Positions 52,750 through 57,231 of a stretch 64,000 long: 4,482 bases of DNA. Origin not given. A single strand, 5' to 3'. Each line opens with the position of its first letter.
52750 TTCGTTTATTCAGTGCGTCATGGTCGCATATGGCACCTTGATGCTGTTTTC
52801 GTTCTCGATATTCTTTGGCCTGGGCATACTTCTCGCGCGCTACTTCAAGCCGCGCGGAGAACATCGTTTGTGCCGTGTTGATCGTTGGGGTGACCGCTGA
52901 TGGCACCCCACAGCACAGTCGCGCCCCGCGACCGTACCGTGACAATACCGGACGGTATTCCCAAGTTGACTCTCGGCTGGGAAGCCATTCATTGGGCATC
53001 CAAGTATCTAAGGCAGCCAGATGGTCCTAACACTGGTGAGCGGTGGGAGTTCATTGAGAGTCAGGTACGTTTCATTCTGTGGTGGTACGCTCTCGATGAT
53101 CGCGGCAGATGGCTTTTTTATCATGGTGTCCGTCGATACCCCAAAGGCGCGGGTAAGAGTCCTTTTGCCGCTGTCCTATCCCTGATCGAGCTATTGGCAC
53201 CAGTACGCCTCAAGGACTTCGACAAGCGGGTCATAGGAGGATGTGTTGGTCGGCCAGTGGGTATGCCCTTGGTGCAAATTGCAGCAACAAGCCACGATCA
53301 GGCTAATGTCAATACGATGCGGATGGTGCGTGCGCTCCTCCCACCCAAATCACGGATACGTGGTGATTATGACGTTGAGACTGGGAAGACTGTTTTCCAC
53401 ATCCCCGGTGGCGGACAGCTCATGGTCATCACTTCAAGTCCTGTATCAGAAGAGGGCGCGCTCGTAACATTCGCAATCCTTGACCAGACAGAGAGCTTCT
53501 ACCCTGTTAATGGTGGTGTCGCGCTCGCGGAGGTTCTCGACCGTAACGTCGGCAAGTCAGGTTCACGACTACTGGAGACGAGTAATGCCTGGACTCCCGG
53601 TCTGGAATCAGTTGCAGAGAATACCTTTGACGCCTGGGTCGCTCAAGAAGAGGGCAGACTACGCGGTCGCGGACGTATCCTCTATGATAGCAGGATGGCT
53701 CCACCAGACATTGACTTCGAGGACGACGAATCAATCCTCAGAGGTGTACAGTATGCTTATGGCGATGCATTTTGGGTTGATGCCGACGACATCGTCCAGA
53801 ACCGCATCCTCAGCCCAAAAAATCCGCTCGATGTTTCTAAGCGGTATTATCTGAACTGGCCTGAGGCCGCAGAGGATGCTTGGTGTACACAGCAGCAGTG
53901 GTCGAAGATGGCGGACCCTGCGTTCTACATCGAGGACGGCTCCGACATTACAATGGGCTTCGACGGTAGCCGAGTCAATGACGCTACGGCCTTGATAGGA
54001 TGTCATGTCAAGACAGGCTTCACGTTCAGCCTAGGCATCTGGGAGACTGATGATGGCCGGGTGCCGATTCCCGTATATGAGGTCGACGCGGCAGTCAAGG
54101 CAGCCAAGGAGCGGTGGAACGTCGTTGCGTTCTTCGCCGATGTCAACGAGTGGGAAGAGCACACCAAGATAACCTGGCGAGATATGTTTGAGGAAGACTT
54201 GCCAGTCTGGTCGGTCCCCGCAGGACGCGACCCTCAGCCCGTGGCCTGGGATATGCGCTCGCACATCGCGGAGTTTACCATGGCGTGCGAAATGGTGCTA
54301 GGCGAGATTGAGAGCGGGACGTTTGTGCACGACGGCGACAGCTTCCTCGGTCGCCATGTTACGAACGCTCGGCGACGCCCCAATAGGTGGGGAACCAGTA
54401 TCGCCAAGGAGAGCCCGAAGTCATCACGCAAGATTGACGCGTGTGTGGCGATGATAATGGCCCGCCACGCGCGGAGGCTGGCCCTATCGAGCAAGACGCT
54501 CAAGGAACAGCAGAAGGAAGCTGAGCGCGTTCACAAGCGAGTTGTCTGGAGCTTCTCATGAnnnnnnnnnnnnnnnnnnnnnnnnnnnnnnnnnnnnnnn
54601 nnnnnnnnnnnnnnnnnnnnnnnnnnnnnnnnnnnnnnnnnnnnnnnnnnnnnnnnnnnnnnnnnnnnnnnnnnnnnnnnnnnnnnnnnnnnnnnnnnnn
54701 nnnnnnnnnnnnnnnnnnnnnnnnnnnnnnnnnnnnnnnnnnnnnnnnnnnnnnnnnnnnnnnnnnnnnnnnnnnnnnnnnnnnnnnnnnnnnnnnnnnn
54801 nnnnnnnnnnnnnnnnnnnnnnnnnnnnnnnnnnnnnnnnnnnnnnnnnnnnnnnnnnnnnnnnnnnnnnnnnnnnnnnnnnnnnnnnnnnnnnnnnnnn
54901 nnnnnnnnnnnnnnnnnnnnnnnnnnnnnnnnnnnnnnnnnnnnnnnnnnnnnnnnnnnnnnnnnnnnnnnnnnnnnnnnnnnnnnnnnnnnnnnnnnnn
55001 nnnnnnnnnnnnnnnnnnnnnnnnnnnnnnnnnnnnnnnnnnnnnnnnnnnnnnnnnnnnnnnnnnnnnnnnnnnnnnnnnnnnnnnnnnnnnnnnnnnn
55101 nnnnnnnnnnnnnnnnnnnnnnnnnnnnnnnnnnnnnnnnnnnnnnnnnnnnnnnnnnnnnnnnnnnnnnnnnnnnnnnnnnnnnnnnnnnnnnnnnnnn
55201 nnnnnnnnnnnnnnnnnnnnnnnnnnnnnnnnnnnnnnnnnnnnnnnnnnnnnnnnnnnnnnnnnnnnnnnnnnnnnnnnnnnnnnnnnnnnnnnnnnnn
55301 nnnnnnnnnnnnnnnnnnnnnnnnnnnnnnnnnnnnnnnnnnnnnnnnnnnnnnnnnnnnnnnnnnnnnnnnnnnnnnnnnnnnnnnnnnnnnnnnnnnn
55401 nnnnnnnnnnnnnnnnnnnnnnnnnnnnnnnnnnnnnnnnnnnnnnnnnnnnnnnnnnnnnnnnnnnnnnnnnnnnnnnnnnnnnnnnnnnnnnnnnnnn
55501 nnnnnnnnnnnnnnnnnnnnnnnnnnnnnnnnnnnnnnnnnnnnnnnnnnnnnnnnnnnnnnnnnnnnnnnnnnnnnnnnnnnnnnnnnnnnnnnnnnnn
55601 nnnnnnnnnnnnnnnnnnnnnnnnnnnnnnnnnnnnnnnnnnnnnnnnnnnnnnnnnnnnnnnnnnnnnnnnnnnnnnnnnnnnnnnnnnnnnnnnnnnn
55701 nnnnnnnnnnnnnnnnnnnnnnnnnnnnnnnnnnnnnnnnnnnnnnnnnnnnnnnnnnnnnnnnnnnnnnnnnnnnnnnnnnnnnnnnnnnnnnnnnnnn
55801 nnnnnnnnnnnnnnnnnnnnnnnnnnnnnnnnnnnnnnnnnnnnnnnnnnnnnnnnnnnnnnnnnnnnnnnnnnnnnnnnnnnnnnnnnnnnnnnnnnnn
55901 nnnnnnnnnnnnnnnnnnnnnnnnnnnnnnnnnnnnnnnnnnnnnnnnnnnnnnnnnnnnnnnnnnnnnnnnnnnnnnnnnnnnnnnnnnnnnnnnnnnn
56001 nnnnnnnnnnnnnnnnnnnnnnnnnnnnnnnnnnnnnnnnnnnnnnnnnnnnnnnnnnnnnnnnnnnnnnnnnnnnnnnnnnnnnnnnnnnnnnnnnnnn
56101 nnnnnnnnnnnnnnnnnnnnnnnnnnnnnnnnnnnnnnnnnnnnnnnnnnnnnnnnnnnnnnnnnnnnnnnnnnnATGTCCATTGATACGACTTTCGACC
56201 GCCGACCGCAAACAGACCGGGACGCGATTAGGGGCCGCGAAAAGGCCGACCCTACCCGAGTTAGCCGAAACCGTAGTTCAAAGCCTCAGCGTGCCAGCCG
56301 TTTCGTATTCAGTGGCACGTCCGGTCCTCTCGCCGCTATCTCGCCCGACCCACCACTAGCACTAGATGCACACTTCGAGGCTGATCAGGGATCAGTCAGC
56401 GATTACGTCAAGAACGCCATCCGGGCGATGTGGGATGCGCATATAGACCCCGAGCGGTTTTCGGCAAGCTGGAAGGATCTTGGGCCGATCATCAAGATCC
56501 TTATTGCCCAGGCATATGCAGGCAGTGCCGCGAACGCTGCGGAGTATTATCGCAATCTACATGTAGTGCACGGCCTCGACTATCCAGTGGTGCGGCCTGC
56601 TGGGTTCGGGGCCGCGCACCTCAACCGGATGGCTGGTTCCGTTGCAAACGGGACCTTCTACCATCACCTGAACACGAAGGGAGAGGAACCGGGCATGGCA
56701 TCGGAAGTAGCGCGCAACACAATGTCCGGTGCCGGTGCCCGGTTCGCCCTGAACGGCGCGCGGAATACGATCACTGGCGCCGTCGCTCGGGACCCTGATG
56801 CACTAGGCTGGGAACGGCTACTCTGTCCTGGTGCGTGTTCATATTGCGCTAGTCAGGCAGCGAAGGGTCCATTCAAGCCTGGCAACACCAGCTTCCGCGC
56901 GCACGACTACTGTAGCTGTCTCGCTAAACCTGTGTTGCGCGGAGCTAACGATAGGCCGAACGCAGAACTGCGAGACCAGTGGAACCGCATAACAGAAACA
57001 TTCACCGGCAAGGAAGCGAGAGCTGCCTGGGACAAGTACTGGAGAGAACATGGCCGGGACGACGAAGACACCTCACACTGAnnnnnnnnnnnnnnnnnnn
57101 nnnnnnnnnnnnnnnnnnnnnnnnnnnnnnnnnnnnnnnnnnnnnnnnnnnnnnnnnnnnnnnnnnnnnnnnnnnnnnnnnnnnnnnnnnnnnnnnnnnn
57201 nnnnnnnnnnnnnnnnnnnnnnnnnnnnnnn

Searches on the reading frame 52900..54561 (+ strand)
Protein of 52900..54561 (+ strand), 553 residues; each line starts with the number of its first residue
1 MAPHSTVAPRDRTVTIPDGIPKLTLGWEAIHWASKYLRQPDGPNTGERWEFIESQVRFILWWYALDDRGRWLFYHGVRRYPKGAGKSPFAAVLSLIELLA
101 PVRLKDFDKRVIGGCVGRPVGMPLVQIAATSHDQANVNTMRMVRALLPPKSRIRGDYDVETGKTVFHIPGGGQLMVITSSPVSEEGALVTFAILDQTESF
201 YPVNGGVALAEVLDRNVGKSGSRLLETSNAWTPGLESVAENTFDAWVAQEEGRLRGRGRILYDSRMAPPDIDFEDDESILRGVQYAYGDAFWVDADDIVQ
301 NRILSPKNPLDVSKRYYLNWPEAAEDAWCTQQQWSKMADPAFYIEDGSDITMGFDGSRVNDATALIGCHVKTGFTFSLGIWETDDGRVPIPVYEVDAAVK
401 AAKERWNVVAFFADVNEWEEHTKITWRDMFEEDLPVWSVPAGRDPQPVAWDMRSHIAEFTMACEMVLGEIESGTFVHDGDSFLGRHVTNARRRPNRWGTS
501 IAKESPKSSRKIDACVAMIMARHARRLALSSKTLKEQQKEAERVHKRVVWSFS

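Call 9: search_protein_families(library=phrogs, proteins=[window:52900-54561:+], max_evalue=0.01)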
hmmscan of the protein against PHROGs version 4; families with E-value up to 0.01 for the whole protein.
window:52900-54561:+ (553 aa): 5 families
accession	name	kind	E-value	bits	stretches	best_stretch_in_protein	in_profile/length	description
phrog_9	-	head and packaging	1.6e-62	213.5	1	19-540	72-678/812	terminase large subunit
phrog_19179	-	head and packaging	5.9e-19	69.5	1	113-336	132-342/347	terminase large subunit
phrog_21277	-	head and packaging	1.9e-13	51.5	1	345-526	12-185/208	terminase large subunit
phrog_2699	-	head and packaging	3.3e-11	43.6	2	456-532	225-300/315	terminase large subunit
phrog_7331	-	head and packaging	1.4e-06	28.9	1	468-537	36-104/113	terminase large subunit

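Call 10: search_protein_families(library=pfam, proteins=[window:52900-54561:+], max_evalue=0.01)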
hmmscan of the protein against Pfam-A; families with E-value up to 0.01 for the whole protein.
window:52900-54561:+ (553 aa): 1 family
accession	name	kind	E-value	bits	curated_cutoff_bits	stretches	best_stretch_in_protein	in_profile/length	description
PF20441.4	TerL_nuclease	-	8.6e-05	22.3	24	0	470-521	228-278/286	Terminase large subunit, endonuclease domain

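Call 51: search_dna_similar(query=window:52900-54561:+, collection=phages, mode=protein, max_evalue=1e-10, max_rows=25)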
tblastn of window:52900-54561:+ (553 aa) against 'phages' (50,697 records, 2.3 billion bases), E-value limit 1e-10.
Records with a match: 1735; places in all: 1737; records where one place covers at least 80% of the query: 1696.
Best place of each record, by identity: <60% 1735.
By first word of the organism name: Mycobacterium 1063; Gordonia 225; Streptomyces 207; Arthrobacter 79; Rhodococcus 56; Brevibacterium 32; Corynebacterium 22; Microbacterium 19; Curtobacterium 10; Fromanvirus 4; and 10 more.
By host as written in the record: Mycobacterium smegmatis mc2 155 750; Gordonia terrae 3612 143; Mycobacterium smegmatis mc#155 135; Mycobacterium smegmatis mc2155 55; Arthrobacter globiformis B-2979 49; Rhodococcus erythropolis RIA 643 39; - 37; Streptomyces griseus ATCC 10137 35; and 126 more.
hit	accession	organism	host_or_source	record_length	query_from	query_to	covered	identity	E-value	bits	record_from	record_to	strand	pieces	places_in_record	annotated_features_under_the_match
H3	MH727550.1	Corynebacterium phage Juicebox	Corynebacterium xerosis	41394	5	528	95%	50.6%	1e-161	515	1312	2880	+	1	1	3: terminase large subunit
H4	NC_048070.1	Corynebacterium phage Juicebox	Corynebacterium xerosis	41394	5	528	95%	50.6%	1e-161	515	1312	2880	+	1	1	3: terminase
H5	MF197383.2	Corynebacterium phage Poushou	Corynebacterium vitaeruminis CAG1, a ...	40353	7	531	95%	48.5%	1e-143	464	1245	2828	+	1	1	3: terminase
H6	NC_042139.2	Corynebacterium phage Poushou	Corynebacterium vitaeruminis CAG1, a ...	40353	7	531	95%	48.5%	1e-143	464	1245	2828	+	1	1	3: terminase large subunit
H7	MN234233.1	Corynebacterium phage Colleen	Corynebacterium vitaeruminis CAG1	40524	7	531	95%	48.5%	1e-143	464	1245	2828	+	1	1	3: terminase large subunit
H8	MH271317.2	Corynebacterium phage TouchMeNot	Corynebacterium vitaeruminis CAG1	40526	7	531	95%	48.5%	1e-143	464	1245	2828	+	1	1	3: terminase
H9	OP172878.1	Corynebacterium phage Arianna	Corynebacterium vitaeruminis CAG1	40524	7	531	95%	48.5%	1e-143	464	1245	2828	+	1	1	3: terminase large subunit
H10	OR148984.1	Caudovirus D_HF2_7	Homo sapiens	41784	8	532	95%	43.2%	2e-123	405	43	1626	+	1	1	terminase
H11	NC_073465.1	Mycobacterium phage MalagasyRose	Mycobacterium smegmatis mc2 155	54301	9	541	96%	41.6%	5e-127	416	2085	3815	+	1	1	7: terminase large subunit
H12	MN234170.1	Mycobacterium phage MalagasyRose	Mycobacterium smegmatis mc2 155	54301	9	541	96%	41.6%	5e-127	416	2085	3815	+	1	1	7: terminase large subunit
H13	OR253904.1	Mycobacterium Phage Nergal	Mycobacterium smegmatis mc2 155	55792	21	546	95%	42.1%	6e-125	409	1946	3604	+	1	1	5: Terminase large subunit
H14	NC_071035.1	Arthrobacter phage Tweety19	Arthrobacter globiformis B-2979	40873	5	545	98%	39.4%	5e-102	343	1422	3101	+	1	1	3: terminase large subunit | 2: terminase small subunit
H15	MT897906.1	Arthrobacter phage Tweety19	Arthrobacter globiformis B-2979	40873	5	545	98%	39.4%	5e-102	343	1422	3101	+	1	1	3: terminase large subunit | 2: terminase small subunit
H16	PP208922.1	Arthrobacter phage Snek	Arthrobacter globiformis B-2979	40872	5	545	98%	39.4%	6e-102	343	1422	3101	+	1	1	3: terminase large subunit | 2: terminase small subunit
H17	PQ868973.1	Curtobacterium phage Kalimba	Curtobacterium flaccumfaciens NRRL ...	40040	24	544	94%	39.9%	6e-100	337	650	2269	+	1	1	2: terminase large subunit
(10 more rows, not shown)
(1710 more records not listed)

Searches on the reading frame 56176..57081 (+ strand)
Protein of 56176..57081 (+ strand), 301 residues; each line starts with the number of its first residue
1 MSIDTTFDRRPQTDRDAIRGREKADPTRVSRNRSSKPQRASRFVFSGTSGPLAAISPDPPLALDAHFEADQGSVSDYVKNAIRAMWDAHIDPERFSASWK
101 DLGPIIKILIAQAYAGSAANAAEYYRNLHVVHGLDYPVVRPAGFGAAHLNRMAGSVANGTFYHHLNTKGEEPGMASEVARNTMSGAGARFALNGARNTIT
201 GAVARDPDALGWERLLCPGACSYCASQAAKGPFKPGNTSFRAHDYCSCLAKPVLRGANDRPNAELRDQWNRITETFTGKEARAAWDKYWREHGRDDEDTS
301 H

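Call 9: search_protein_families(library=phrogs, proteins=[window:56176-57081:+], max_evalue=0.01)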
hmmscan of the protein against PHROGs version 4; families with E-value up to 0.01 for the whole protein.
window:56176-57081:+ (301 aa): 3 families
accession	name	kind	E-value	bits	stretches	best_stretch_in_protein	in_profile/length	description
phrog_193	-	head and packaging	2.3e-18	68.1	1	67-295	29-283/449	head maturation protease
phrog_13257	-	head and packaging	2.2e-06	28.1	1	113-280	59-220/405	head maturation protease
phrog_1752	-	head and packaging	0.00052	19.9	0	177-261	103-204/828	head maturation protease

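Call 10: search_protein_families(library=pfam, proteins=[window:56176-57081:+], max_evalue=0.01)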
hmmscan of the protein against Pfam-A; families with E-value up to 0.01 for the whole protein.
window:56176-57081:+ (301 aa): 1 family
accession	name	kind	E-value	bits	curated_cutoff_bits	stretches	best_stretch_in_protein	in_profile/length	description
PF25310.1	VG15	-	1.2e-13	52.2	26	1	66-265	9-201/212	VG15 protein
